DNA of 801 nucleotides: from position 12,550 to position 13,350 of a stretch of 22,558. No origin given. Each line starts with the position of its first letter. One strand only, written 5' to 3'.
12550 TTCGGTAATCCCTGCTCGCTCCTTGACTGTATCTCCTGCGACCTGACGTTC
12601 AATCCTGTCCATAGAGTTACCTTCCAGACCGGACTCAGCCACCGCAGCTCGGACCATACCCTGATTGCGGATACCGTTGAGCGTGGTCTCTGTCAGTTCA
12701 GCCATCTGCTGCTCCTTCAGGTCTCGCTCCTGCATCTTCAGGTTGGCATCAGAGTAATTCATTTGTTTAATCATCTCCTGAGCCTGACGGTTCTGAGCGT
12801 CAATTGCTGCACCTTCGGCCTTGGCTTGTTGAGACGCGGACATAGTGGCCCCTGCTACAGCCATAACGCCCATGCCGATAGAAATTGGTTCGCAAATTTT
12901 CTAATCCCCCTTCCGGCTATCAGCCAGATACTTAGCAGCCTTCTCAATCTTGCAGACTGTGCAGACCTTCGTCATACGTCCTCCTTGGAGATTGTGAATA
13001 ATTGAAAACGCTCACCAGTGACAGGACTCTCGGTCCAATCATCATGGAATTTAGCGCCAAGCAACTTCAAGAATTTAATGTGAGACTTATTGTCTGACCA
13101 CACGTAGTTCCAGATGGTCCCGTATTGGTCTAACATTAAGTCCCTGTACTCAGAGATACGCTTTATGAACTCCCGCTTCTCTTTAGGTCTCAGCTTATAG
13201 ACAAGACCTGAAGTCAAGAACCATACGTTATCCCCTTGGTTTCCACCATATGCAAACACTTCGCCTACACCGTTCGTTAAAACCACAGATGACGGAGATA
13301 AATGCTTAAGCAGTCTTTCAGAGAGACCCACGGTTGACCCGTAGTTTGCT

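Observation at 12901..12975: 24-codon CxxC ORF coupled to gene 13 by an ATGA overlap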

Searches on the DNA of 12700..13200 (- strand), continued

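Call 34: get_annotated_region(hit=H122, flank=700)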
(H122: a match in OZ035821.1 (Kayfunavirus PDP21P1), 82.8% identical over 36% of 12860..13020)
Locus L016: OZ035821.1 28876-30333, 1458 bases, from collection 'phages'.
description: Kayfunavirus PDP21P1 genome assembly, chromosome: 1.
organism: Kayfunavirus PDP21P1 (NCBI taxid 3108129)
taxonomy: Viruses; Duplodnaviria; Heunggongvirae; Uroviricota; Caudoviricetes; Autographiviridae; Studiervirinae; Kayfunavirus
host: -; source: -; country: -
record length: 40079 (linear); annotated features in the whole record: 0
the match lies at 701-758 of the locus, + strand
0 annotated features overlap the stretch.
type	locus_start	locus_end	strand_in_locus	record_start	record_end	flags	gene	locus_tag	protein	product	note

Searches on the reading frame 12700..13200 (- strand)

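Call 16: search_protein_families(library=pfam, proteins=[L001:826-1209:+, L004:826-1224:+], max_evalue=0.01)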
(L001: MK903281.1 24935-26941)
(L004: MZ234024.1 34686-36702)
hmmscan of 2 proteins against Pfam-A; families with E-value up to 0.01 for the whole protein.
L001:826-1209:+ (128 aa): 1 family
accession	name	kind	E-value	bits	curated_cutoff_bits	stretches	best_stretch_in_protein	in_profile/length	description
PF02945.21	Endonuclease_7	-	9.4e-18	64.4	23.6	1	46-121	6-80/82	Recombination endonuclease VII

L004:826-1224:+ (133 aa): 1 family
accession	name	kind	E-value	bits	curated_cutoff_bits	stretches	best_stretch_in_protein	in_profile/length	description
PF02945.21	Endonuclease_7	-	8.6e-28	96.5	23.6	1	54-129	4-81/82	Recombination endonuclease VII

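Call 19: search_dna_similar(query=L001:826-1209:+, collection=phages, mode=protein, max_rows=60, rows=spread)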
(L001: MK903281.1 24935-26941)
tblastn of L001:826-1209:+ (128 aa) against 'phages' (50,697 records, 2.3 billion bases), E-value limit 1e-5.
Records with a match: 1474; places in all: 1534; records where one place covers at least 80% of the query: 225.
Best place of each record, by identity: >=99% 4; 80-90% 8; 60-80% 2; <60% 1460.
By first word of the organism name: Mycobacterium 827; Klebsiella 114; Gordonia 111; Escherichia 67; Rhodococcus 49; Yersinia 42; Pseudomonas 34; Streptomyces 33; Synechococcus 30; Salmonella 22; and 43 more.
By host as written in the record: Mycobacterium smegmatis mc2 155 602; Mycobacterium smegmatis mc#155 102; Gordonia terrae 3612 89; - 61; Klebsiella pneumoniae 60; Mycobacterium smegmatis mc2155 41; Rhodococcus erythropolis RIA 643 37; Yersinia pestis 31; and 200 more.
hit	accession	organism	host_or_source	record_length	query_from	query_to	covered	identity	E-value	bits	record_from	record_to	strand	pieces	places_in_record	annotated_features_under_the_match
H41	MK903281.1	Escherichia phage Penshu1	Escherichia coli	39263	1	128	100%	100.0%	1e-80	262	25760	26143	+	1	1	recombination endonuclease VII | internal virion protein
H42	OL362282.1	Klebsiella phage 6998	Klebsiella pneumoniae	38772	2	124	96%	38.8%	2e-14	74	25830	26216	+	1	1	putative integration and excision endonuclease VII | scaffold protein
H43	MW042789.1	Klebsiella phage 066019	Klebsiella pneumoniae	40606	2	124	96%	37.1%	4e-12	67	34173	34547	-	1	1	hypothetical protein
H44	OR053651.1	Salmonella phage PKM.Hi.22.6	Salmonella sp.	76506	1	121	95%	36.8%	7e-11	64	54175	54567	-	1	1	putative integration and excision endonuclease VII | DNA primase/helicase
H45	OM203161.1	Mycobacterium phage SororFago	Mycobacterium smegmatis mc2 155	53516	3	121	93%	35.8%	1e-9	60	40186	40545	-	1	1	62: endonuclease VII | 63: hypothetical protein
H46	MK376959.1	Gordonia phage Aphelion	Gordonia terrae 3612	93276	5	121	91%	36.4%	1e-8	57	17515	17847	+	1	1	41: holliday junction resolvase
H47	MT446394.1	Escherichia virus TH20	Escherichia coli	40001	1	101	79%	41.2%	7e-15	75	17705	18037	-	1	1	record has no annotation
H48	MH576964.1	Streptomyces phage Starbow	Streptomyces griseus ATCC 10137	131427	3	101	77%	39.8%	2e-13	71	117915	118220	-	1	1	257: HNH endonuclease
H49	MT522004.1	Mycobacterium phage Gail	Mycobacterium smegmatis mc2 155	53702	3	121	93%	32.5%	1e-8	57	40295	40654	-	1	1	63: endonuclease IV | 64: hypothetical protein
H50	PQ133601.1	Klebsiella phage P19-966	Klebsiella pneumoniae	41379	1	98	77%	38.3%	1e-11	66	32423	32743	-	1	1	hypothetical protein (x2)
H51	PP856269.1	Escherichia phage UFJF_EcSW4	Escherichia coli ATCC 11775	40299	5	101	76%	38.1%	1e-8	57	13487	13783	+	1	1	endonuclease VII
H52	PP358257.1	Ralstonia phage PY065YO380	Ralstonia solanacearum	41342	2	101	78%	36.5%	2e-9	59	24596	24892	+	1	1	none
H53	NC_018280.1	Celeribacter phage P12053L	Celeribacter sp. IMCC12053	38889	5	101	76%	36.9%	3e-8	56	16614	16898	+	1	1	endonuclease VII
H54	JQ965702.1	Yersinia phage YpP-G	Yersinia pestis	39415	48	127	63%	43.5%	3e-10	62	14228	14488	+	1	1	endonuclease VII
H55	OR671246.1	Yersinia phage AKS2022HT77GU_phi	Yersinia pestis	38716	48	127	63%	43.5%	7e-10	61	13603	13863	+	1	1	record has no annotation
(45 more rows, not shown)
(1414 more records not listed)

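Call 52: search_protein_families(library=phrogs, proteins=[L001:826-1209:+], max_evalue=0.001)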
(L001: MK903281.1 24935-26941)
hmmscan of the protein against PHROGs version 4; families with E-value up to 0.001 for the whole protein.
L001:826-1209:+ (128 aa): 8 families
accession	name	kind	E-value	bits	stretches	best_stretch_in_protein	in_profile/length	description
phrog_2633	-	DNA, RNA and nucleotide metabolism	2.4e-27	96.9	1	2-124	13-139/142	endonuclease VII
phrog_2914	-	DNA, RNA and nucleotide metabolism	4.3e-22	79.8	1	4-122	19-153/190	endonuclease VII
phrog_307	-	DNA, RNA and nucleotide metabolism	6.2e-20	73.4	1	2-99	57-157/334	endonuclease VII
phrog_423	-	DNA, RNA and nucleotide metabolism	2.8e-11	44.6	1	55-99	15-62/159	endonuclease VII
phrog_1035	-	DNA, RNA and nucleotide metabolism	5.3e-11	43.9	1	1-104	62-213/271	endonuclease VII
phrog_2255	-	DNA, RNA and nucleotide metabolism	6e-07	30.1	1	1-99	52-147/211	HNH endonuclease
phrog_5558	-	moron, auxiliary metabolic gene and host takeover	6e-05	24.3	1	1-104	7-104/130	Lar-like restriction alleviation protein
phrog_17507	-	DNA, RNA and nucleotide metabolism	9.1e-05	23.3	1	80-122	1-41/65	endonuclease VII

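Call 54: search_dna_similar(query=L004:826-1224:+, collection=phages, mode=protein, max_rows=45, max_evalue=1e-20)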
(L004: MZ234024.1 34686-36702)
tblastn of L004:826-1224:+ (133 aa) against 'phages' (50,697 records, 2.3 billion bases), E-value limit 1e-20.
Records with a match: 182; places in all: 193; records where one place covers at least 80% of the query: 173.
Best place of each record, by identity: >=99% 1; 95-99% 5; 90-95% 1; 80-90% 1; 60-80% 1; <60% 173.
By first word of the organism name: Klebsiella 76; Escherichia 19; Synechococcus 14; Streptomyces 12; Yersinia 8; Salmonella 8; Pectobacterium 5; Mycobacterium 4; Serratia 3; Leptolyngbya 3; and 18 more.
By host as written in the record: Klebsiella pneumoniae 38; - 14; Escherichia coli 13; Streptomyces griseus ATCC 10137 9; Yersinia enterocolitica 4; Salmonella enterica subsp. enterica serovar Typhi strain BRD948 4; Klebsiella pneumoniae 135080 4; Klebsiella sp. 4; and 65 more.
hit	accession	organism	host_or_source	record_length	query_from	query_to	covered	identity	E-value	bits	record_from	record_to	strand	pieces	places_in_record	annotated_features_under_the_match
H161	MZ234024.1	Escherichia phage vB_EcoP-101136BS1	Escherichia coli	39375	1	133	100%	100.0%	2e-85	276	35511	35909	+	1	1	endonuclease VII | internal (core) protein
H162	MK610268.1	Hafnia phage vB_HpaA_yong1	Hafnia paralvei LY-23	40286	1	133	100%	97.7%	2e-83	271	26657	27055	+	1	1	endonuclease VII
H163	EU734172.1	Escherichia phage EcoDS1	Escherichia coli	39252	1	133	100%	97.0%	1e-82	268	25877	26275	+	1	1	13.5: gp13.5 | 14: gp14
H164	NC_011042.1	Escherichia phage EcoDS1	Escherichia coli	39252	1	133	100%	97.0%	1e-82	268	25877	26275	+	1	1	13.5: endonuclease VII | 14: internal virion protein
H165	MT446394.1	Escherichia virus TH20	Escherichia coli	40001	1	133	100%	97.0%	1e-82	268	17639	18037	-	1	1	record has no annotation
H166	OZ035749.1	Kayfunavirus PDP351P4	-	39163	1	133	100%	97.0%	1e-82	268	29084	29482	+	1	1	record has no annotation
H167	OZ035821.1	Kayfunavirus PDP21P1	-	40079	1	133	100%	94.0%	1e-81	266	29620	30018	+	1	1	record has no annotation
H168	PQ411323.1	Enterobacter phage vB_VIPECLMC06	Enterobacter cloacae OMCS-22-1551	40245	1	133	100%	88.7%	7e-76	249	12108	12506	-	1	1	endonuclease VII | internal virion protein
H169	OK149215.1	Klebsiella phage vB_KpnP_IME305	Klebsiella pneumoniae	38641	2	131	98%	53.4%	7e-32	123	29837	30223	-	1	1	endonuclease VII | protein inside capsid A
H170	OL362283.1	Klebsiella phage 69101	Klebsiella pneumoniae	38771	2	131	98%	53.4%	1e-31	122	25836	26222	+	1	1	putative integration and excision endonuclease VII | scaffold protein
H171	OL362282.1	Klebsiella phage 6998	Klebsiella pneumoniae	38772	2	131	98%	53.4%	1e-31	122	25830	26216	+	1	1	putative integration and excision endonuclease VII | scaffold protein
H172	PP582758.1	Klebsiella phage vB_KM5a1-KLB7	Klebsiella sp. M5a1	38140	2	131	98%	53.4%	5e-31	121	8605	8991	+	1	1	endonuclease VII protein | internal virion protein A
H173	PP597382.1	Klebsiella phage vB_KM5a1-KLB12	Klebsiella sp. M5a1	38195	2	131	98%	53.4%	5e-31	121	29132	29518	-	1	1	recombination endonuclease VII | internal virion protein A | ribosome_binding_site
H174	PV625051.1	Klebsiella phage vB_Kpn_002_Koku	Klebsiella pneumoniae subsp. pneumoniae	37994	2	128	95%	53.8%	9e-32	123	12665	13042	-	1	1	endonuclease VII | internal virion protein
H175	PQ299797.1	Klebsiella phage Poynor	Klebsiella pneumoniae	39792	2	128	95%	53.1%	7e-31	120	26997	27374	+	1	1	endonuclease VII | internal virion protein A | ribosome_binding_site (x2)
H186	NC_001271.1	Yersinia phage phiYeO3-12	Yersinia enterocolitica (type O:3)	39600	3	128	95%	50.0%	2e-26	108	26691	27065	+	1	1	13.5: endonuclease VII | 13: internal virion protein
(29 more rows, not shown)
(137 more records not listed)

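Call 56: get_annotated_region(hit=H186, flank=350)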
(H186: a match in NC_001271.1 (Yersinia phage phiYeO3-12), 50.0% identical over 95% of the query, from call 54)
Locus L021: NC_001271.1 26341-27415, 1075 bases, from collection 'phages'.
description: Yersinia phage phiYeO3-12, complete genome.
organism: Yersinia phage phiYeO3-12 (NCBI taxid 110457)
taxonomy: Viruses; Duplodnaviria; Heunggongvirae; Uroviricota; Caudoviricetes; Autographiviridae; Studiervirinae; Teetrevirus; Teetrevirus YeO312
host: Yersinia enterocolitica (type O:3); source: -; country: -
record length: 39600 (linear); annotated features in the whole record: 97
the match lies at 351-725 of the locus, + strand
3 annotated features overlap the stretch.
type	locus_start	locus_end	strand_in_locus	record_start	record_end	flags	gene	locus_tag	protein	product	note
CDS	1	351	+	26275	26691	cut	13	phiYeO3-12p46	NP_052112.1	internal virion protein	-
CDS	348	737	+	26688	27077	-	13.5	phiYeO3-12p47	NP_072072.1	endonuclease VII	homologous to bacteriophage T4 endonuclease VII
CDS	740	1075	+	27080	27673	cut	14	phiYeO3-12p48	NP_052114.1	internal virion protein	Approximately 12 copies of the internal virion protein B encoded in phage T7 by gene 14 are part of the internal core ...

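Call 57: get_annotated_region(hit=H173, flank=350)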
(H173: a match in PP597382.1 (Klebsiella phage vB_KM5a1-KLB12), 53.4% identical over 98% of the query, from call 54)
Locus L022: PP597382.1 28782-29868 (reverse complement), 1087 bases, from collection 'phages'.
description: Klebsiella phage vB_KM5a1-KLB12, complete genome.
organism: Klebsiella phage vB_KM5a1-KLB12 (NCBI taxid 3145172)
taxonomy: Viruses; Duplodnaviria; Heunggongvirae; Uroviricota; Caudoviricetes; Autographiviridae; Studiervirinae; Teetrevirus
host: Klebsiella sp. M5a1; source: sewage; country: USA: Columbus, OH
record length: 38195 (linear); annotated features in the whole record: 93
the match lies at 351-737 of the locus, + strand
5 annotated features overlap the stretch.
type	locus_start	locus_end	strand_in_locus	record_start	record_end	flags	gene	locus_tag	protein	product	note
CDS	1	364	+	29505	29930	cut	-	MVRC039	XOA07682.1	internal virion protein A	-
regulatory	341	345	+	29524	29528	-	-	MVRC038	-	ribosome_binding_site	-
CDS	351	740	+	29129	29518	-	-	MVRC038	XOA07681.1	recombination endonuclease VII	predicted extracellular endonuclease, subunit A IPR044925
regulatory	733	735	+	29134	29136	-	-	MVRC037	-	ribosome_binding_site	-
CDS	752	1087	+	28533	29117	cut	-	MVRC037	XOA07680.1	internal virion protein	-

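Call 58: get_annotated_region(hit=H164, flank=350)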
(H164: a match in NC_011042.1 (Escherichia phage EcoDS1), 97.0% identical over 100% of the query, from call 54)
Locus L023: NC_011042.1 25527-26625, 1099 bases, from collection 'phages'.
description: Enterobacteria phage EcoDS1, complete genome.
organism: Escherichia phage EcoDS1 (NCBI taxid 532075)
taxonomy: Viruses; Duplodnaviria; Heunggongvirae; Uroviricota; Caudoviricetes; Autographiviridae; Studiervirinae; Kayfunavirus; Kayfunavirus EcoDS1
host: Escherichia coli; source: -; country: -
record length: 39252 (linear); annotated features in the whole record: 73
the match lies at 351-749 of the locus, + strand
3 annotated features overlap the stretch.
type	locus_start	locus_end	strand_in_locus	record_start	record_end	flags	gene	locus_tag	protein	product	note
CDS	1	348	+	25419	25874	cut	13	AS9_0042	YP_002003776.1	internal virion protein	-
CDS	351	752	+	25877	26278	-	13.5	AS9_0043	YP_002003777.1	endonuclease VII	-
CDS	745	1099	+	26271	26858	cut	14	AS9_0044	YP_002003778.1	internal virion protein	-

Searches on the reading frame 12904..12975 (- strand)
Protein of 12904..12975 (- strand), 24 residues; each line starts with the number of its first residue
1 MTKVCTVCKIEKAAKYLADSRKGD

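Call 16: search_protein_families(library=pfam, proteins=[window:12904-12975:-], max_evalue=0.01)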
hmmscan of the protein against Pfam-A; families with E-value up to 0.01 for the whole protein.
window:12904-12975:- (24 aa): 0 families
